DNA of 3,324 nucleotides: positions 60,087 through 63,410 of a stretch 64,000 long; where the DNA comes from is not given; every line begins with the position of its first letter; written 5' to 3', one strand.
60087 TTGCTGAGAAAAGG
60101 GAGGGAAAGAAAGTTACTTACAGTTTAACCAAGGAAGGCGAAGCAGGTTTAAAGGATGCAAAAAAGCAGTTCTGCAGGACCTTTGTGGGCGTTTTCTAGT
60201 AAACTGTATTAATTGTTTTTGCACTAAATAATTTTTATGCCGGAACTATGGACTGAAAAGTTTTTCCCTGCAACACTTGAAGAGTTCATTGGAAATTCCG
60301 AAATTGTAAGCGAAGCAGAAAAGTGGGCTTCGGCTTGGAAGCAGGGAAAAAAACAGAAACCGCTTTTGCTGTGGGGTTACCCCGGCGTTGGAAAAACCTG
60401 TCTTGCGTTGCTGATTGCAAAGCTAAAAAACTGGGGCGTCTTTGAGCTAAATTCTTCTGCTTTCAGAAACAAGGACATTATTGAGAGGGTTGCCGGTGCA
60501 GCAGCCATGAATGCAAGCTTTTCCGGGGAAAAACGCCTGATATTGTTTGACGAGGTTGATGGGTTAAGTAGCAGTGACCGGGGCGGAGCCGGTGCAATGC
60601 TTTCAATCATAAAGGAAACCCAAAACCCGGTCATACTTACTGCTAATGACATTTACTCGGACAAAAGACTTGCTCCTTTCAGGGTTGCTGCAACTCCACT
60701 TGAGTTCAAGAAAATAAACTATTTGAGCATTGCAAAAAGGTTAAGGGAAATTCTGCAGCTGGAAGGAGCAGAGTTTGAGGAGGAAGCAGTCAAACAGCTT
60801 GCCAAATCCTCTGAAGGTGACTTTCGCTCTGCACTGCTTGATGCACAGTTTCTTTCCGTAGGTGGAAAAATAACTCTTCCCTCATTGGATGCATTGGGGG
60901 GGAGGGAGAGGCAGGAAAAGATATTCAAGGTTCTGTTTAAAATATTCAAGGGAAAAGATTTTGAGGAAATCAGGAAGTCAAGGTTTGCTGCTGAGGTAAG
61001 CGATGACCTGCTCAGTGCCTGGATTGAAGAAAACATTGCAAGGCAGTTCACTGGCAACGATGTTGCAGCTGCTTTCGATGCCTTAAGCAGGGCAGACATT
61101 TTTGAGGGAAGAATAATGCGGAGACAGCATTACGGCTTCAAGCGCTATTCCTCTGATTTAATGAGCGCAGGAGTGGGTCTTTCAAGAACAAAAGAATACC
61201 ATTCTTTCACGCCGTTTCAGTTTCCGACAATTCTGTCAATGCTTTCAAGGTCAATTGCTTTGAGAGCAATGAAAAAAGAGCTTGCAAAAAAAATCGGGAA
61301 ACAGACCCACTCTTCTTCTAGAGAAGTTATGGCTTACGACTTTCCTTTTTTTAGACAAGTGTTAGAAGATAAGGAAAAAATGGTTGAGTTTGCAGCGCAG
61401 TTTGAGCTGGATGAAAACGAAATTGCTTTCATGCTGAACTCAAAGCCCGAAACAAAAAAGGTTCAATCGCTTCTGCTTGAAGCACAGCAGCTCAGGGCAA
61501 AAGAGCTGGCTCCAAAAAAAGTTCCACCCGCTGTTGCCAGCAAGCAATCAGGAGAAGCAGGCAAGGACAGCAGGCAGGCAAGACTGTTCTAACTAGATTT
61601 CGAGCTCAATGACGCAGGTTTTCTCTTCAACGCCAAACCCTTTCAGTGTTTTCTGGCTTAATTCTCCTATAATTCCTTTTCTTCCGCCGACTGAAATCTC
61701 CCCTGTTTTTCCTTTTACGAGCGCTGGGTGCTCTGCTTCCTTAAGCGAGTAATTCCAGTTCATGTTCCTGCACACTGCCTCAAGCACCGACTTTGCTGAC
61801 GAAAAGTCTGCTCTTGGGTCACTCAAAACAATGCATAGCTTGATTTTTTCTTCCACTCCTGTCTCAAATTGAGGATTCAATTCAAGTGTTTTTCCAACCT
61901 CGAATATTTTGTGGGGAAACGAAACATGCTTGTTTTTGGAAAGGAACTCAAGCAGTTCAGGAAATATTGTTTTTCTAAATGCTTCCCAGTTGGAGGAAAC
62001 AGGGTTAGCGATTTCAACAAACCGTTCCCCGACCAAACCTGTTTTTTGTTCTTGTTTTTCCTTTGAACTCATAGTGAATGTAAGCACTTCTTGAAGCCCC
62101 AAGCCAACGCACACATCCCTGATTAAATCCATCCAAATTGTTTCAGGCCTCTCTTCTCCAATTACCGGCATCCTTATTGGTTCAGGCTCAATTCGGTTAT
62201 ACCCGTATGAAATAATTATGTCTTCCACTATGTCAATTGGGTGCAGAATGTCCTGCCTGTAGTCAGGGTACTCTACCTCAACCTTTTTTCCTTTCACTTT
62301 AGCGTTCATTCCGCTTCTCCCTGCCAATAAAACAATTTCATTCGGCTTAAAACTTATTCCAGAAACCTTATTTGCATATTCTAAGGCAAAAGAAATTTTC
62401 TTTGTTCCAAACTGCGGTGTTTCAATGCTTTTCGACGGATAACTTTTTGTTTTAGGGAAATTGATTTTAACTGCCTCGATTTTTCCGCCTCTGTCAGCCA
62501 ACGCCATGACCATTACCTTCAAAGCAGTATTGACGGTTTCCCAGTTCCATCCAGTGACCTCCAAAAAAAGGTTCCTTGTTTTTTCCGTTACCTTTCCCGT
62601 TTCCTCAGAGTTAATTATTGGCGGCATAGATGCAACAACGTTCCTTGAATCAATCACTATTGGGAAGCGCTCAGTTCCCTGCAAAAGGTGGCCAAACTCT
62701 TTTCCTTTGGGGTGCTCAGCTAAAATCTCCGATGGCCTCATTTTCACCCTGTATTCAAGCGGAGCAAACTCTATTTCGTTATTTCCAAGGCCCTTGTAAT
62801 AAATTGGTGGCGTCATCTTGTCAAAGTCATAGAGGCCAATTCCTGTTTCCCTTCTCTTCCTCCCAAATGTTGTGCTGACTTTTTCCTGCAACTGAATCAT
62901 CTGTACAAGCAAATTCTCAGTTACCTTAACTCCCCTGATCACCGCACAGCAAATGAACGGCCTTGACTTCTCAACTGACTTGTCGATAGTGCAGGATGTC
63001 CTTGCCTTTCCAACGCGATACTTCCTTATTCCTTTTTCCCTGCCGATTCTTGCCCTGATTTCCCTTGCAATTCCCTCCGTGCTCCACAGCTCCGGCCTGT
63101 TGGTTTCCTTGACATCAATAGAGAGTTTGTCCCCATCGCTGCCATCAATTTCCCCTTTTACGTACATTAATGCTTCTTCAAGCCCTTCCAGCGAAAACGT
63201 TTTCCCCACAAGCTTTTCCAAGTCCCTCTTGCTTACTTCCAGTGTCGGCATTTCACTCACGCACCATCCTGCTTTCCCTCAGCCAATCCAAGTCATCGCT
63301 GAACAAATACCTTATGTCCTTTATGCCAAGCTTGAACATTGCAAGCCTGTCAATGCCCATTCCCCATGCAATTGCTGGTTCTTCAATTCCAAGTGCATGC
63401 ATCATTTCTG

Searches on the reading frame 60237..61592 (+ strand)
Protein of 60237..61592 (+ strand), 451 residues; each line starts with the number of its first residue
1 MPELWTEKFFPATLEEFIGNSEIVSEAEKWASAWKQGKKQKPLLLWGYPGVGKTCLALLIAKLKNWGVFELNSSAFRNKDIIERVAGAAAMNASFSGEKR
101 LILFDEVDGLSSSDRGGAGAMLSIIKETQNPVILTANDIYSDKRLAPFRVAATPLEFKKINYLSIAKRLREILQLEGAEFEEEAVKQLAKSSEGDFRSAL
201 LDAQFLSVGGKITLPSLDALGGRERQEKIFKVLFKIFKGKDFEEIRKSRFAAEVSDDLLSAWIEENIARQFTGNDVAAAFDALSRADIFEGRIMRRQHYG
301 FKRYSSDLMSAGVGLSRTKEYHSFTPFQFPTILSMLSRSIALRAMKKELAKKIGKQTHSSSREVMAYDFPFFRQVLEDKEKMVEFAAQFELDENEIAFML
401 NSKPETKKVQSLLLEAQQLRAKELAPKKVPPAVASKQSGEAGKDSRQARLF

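Call 49: search_protein_families(library=pfam, proteins=[window:60237-61592:+], max_evalue=0.00001)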
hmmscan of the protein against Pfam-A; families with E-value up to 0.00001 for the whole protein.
window:60237-61592:+ (451 aa): 3 families
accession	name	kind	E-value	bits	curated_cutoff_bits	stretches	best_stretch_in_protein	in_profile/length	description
PF00004.35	AAA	-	3.9e-12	47.2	21.2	1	43-139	1-111/131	ATPase family associated with various cellular activities (AAA)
PF22608.2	DNAX_ATPase_lid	-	1.8e-06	28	27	1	165-200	2-37/49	DNA polymerase III clamp loader subunit, ATPase lid domain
PF05496.18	RuvB_N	-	7.3e-06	26.3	27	0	11-110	3-96/159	Holliday junction DNA helicase RuvB P-loop domain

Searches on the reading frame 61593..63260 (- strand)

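Call 49: search_protein_families(library=pfam, proteins=[window:61593-63260:-], max_evalue=0.00001)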
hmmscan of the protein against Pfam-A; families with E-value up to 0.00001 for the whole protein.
window:61593-63260:- (555 aa): 3 families
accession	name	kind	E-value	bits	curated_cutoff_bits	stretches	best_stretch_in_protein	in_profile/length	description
PF17759.6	tRNA_synthFbeta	-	3.8e-36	125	22.4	1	366-554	10-213/214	Phenylalanyl tRNA synthetase beta chain CLM domain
PF03484.21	B5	-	1.8e-17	63.7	28.6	1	289-354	1-67/67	tRNA synthetase B5 domain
PF03483.22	B3_4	-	2.1e-06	27.9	29.3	1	140-246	52-135/174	B3/4 domain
